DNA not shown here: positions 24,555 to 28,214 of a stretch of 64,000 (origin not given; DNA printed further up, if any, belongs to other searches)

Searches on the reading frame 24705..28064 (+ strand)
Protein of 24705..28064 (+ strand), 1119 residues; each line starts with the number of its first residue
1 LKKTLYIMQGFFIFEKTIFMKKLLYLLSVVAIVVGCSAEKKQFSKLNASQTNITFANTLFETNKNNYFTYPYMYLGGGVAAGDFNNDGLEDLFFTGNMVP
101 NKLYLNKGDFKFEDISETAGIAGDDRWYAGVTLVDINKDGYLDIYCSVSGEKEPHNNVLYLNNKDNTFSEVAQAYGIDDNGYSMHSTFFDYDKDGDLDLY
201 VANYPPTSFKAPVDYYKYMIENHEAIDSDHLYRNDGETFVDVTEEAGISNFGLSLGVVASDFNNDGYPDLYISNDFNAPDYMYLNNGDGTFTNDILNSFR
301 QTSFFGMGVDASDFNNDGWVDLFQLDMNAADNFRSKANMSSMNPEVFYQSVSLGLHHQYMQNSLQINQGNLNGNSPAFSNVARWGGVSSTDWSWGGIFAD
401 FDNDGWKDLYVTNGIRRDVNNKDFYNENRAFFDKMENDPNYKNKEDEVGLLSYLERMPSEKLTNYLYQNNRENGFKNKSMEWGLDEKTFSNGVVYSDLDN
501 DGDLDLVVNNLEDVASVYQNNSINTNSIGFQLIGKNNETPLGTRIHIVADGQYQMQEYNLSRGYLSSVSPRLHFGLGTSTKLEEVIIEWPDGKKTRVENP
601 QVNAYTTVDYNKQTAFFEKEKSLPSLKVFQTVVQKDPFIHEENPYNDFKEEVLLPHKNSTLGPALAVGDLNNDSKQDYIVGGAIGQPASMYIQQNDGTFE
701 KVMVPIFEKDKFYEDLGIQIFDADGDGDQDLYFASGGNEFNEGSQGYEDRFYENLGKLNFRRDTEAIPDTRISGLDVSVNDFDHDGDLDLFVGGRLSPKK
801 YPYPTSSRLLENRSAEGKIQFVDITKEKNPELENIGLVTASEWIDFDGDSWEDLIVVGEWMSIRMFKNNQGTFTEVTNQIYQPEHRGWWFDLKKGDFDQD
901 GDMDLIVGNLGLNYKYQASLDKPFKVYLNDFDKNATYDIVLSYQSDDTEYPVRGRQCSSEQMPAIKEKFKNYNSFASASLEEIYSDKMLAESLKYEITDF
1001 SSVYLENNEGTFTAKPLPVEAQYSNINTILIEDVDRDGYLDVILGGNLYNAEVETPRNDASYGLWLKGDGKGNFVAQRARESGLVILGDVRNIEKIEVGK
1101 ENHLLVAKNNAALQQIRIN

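Call 5: search_protein_families(library=pfam, proteins=[window:24705-28064:+])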
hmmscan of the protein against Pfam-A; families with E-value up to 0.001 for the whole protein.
window:24705-28064:+ (1119 aa): 3 families
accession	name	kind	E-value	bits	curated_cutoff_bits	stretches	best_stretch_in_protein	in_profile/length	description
PF13517.12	FG-GAP_3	-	6.9e-77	254.4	26.9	9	83-145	1-60/61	FG-GAP-like repeat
PF01839.29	FG-GAP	-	6.5e-28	96.6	22.1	0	257-277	5-25/37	FG-GAP repeat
PF07593.17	UnbV_ASPIC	-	2.9e-20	72.3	23.4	1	541-606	2-67/68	ASPIC and UnbV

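Call 6: search_protein_families(library=ncbifam, proteins=[window:24705-28064:+])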
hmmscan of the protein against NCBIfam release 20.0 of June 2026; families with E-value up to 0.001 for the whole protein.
window:24705-28064:+ (1119 aa): 0 families
